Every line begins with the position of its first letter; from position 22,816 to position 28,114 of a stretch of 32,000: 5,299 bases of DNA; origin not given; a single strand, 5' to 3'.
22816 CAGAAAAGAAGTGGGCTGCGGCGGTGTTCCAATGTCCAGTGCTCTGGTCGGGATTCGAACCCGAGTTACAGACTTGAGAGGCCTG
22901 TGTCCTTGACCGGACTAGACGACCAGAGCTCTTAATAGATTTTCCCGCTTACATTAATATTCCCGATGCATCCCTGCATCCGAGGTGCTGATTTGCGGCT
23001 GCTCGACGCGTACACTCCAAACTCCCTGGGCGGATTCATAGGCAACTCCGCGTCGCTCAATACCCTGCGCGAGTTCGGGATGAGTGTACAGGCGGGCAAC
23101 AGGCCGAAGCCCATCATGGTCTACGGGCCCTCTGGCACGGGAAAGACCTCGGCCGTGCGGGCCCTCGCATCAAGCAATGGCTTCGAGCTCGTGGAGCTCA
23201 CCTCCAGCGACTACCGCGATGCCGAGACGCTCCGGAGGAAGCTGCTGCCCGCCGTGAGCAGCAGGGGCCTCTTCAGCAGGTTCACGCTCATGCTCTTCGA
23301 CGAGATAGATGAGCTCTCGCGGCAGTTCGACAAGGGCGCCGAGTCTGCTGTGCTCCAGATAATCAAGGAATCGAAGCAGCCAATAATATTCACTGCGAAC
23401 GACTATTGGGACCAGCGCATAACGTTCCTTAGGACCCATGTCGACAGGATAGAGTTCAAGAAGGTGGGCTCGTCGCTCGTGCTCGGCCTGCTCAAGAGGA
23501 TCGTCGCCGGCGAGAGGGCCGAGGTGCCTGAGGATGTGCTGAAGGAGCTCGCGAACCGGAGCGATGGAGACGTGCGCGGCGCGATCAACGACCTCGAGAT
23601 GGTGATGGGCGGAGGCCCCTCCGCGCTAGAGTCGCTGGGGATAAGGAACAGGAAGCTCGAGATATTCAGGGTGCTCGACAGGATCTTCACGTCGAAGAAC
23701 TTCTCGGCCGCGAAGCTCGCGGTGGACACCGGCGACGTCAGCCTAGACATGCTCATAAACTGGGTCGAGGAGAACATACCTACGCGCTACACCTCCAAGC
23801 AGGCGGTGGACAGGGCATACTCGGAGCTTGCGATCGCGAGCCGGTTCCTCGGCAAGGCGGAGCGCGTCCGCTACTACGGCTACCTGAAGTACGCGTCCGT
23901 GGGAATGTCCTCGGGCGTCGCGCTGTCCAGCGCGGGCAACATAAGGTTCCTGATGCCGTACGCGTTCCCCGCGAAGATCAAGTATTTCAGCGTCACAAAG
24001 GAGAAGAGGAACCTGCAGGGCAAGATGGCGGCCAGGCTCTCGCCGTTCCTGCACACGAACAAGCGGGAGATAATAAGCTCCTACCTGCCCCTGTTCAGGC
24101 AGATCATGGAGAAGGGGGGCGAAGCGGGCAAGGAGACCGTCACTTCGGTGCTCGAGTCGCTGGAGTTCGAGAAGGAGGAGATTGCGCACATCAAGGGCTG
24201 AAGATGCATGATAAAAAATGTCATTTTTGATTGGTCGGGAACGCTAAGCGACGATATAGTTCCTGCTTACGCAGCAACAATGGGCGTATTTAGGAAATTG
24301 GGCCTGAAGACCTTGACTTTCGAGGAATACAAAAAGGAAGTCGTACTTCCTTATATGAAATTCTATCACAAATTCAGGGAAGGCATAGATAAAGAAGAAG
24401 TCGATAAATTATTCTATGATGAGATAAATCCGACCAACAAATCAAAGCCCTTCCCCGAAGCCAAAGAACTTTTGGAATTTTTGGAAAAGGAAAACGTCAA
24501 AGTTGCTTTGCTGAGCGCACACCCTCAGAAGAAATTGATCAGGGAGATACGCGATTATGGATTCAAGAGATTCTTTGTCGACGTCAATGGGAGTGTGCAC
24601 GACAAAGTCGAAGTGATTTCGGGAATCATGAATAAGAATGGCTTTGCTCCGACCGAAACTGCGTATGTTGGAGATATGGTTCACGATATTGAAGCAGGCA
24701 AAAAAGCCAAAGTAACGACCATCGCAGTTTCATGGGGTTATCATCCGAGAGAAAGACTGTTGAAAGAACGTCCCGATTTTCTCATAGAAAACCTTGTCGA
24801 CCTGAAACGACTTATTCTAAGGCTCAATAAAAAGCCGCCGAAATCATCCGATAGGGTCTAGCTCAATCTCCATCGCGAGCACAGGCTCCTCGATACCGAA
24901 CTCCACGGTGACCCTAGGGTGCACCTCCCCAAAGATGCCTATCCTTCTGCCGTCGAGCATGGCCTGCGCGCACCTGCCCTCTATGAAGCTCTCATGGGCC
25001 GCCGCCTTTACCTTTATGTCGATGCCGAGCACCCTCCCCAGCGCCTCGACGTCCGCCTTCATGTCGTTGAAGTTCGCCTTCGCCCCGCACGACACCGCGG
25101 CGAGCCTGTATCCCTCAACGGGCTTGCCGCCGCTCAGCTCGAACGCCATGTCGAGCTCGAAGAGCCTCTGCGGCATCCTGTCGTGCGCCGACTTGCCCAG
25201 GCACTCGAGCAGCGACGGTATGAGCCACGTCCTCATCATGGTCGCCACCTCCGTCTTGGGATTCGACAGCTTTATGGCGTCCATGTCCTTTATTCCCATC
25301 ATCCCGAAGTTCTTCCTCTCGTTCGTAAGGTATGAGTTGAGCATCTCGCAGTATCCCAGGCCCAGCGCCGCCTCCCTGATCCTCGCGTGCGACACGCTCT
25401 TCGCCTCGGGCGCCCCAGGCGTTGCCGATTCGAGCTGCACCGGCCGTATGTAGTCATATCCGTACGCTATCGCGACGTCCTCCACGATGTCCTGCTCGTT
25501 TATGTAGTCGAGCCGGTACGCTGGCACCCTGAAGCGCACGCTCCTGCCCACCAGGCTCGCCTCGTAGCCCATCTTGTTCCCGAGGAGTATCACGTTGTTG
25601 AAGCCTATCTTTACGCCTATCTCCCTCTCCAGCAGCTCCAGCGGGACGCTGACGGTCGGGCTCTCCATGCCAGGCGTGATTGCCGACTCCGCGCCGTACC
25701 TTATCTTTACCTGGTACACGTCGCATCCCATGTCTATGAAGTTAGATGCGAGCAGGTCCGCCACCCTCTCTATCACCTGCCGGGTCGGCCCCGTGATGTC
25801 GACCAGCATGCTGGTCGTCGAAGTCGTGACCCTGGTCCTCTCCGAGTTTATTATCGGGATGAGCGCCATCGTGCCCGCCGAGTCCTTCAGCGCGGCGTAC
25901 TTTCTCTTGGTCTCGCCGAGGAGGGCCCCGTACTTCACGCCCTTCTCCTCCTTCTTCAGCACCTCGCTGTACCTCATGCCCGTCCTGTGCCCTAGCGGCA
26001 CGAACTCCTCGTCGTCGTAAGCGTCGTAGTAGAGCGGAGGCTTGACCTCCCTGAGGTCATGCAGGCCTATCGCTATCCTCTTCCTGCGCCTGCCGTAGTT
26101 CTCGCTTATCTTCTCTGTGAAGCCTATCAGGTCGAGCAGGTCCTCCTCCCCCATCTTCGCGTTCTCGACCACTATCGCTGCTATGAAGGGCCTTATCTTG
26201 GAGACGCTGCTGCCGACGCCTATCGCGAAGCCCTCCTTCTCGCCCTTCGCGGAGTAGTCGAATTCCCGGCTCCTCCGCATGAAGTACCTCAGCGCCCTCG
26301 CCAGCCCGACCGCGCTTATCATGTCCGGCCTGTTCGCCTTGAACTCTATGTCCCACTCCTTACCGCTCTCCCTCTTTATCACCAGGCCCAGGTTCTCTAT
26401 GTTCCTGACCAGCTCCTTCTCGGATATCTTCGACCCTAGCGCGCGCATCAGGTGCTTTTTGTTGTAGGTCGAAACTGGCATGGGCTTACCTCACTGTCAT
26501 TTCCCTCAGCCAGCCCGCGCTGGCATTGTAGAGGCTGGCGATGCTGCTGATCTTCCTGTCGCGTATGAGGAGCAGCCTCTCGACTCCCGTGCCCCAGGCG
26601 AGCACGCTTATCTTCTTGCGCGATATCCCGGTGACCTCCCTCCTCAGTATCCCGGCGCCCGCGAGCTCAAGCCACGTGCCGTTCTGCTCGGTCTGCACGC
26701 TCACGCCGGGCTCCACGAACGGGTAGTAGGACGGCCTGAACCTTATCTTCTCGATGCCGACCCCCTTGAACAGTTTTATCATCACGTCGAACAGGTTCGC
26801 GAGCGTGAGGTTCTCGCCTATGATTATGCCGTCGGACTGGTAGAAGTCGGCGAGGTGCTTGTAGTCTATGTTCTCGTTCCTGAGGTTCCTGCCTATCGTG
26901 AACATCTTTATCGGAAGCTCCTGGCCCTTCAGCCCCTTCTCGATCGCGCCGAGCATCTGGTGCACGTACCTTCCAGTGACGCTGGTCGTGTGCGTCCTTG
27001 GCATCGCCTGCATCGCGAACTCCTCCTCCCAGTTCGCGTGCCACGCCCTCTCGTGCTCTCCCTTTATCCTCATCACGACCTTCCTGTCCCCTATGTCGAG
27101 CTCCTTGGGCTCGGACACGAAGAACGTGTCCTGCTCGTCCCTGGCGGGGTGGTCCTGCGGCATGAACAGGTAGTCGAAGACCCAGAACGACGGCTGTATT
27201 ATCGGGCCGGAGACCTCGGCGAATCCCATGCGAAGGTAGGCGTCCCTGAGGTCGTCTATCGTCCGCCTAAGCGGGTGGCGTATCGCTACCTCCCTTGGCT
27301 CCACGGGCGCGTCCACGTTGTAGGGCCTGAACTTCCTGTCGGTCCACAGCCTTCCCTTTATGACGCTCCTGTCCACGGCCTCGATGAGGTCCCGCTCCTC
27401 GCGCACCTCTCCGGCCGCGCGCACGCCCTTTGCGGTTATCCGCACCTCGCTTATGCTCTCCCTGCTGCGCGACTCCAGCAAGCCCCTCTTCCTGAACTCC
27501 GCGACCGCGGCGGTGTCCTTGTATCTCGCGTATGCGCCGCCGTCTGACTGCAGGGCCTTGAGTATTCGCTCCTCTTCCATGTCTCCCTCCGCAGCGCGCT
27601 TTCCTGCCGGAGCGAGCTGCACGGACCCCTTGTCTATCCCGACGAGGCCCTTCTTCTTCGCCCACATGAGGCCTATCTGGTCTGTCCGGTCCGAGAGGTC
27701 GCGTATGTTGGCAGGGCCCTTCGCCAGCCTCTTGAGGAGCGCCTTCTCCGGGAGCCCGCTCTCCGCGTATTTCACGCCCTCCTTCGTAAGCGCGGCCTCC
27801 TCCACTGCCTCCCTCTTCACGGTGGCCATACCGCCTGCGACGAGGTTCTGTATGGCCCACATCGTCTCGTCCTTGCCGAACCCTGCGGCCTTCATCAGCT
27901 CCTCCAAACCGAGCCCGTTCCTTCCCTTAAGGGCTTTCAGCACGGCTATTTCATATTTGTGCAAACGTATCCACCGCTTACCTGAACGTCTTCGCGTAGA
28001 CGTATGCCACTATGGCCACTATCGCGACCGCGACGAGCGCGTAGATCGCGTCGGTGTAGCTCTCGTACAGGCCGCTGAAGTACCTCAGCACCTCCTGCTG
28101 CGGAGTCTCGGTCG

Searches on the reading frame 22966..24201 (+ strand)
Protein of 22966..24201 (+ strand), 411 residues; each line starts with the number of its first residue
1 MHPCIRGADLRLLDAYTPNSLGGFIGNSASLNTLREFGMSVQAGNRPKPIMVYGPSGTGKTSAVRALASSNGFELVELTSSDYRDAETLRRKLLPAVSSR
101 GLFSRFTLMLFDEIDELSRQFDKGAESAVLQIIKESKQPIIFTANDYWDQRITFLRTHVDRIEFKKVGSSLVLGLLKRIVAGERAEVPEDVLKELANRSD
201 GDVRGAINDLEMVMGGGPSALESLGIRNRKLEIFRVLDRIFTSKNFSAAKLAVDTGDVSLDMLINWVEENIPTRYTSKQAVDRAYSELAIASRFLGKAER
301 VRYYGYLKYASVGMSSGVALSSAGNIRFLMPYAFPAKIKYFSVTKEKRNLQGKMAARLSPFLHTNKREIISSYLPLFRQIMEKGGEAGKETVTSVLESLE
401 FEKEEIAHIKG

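Call 30: search_protein_families(library=pfam, proteins=[window:22966-24201:+], max_evalue=0.001)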
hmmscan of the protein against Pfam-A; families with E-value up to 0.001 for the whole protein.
window:22966-24201:+ (411 aa): 6 families
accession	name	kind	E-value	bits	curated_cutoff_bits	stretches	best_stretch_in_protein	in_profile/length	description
PF00004.35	AAA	-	3.2e-11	44.2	21.2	1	50-161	1-125/131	ATPase family associated with various cellular activities (AAA)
PF21960.2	RCF1-5-like_lid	-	7.3e-06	26.3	27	1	175-211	2-39/43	RCF1/5-like, AAA+ ATPase lid domain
PF13401.12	AAA_22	-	1.3e-05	25.9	27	1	48-103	6-64/130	AAA domain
PF13191.12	AAA_16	-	3.5e-05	24.8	32.6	1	39-74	17-51/167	AAA ATPase domain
PF16193.11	AAA_assoc_2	-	0.00033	21.3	34.3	1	184-218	4-38/81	AAA C-terminal domain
PF13173.12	AAA_14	-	0.00095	19.6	27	0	48-143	3-96/129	AAA domain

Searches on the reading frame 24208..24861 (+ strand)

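Call 30: search_protein_families(library=pfam, proteins=[window:24208-24861:+], max_evalue=0.001)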
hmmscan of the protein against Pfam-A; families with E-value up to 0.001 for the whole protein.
window:24208-24861:+ (217 aa): 4 families
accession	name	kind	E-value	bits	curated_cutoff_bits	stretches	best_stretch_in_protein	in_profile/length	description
PF13419.12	HAD_2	-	1.9e-23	83.9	23.8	1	5-174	1-178/178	Haloacid dehalogenase-like hydrolase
PF00702.32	Hydrolase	-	2.5e-13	51.3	26.4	1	2-167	1-190/191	haloacid dehalogenase-like hydrolase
PF13242.12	Hydrolase_like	-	3.4e-08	33.7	22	1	140-199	13-75/75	HAD-hyrolase-like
PF12710.13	HAD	-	2.3e-06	28.6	27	1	5-163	1-187/189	haloacid dehalogenase-like hydrolase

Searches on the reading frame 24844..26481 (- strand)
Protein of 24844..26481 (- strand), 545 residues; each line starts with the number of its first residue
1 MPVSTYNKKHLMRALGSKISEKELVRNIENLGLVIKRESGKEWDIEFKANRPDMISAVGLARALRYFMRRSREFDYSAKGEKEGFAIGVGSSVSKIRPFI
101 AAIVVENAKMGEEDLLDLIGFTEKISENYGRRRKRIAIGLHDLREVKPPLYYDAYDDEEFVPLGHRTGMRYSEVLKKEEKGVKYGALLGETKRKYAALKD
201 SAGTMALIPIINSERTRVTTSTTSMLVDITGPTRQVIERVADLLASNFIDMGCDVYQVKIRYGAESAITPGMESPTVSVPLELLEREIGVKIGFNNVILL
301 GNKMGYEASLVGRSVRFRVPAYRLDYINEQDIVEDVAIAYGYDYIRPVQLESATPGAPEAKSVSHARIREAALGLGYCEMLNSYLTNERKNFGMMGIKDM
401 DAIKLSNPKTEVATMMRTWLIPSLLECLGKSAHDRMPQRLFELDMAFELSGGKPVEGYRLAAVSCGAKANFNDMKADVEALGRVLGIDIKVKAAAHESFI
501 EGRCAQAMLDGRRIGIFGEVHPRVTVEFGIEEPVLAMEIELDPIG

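Call 30: search_protein_families(library=pfam, proteins=[window:24844-26481:-], max_evalue=0.001)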
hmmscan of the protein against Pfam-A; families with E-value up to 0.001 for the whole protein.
window:24844-26481:- (545 aa): 4 families
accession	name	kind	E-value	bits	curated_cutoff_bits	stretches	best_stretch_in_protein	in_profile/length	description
PF17759.6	tRNA_synthFbeta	-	8.9e-42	143.4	22.4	1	353-541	10-214/214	Phenylalanyl tRNA synthetase beta chain CLM domain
PF03484.21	B5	-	4.5e-17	62.4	28.6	1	278-342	2-67/67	tRNA synthetase B5 domain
PF18262.7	PhetRS_B1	-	2.4e-05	24.9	26.8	0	1-68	1-81/83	Phe-tRNA synthetase beta subunit B1 domain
PF03483.22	B3_4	-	7.3e-05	22.9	29.3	1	117-241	37-136/174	B3/4 domain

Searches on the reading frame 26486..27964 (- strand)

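Call 30: search_protein_families(library=pfam, proteins=[window:26486-27964:-], max_evalue=0.001)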
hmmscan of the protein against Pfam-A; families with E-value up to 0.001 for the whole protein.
window:26486-27964:- (492 aa): 1 family
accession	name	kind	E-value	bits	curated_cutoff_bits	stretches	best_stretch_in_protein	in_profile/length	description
PF01409.25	tRNA-synt_2d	-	1.7e-62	211.6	19.8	1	215-488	2-245/246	tRNA synthetases class II core domain (F)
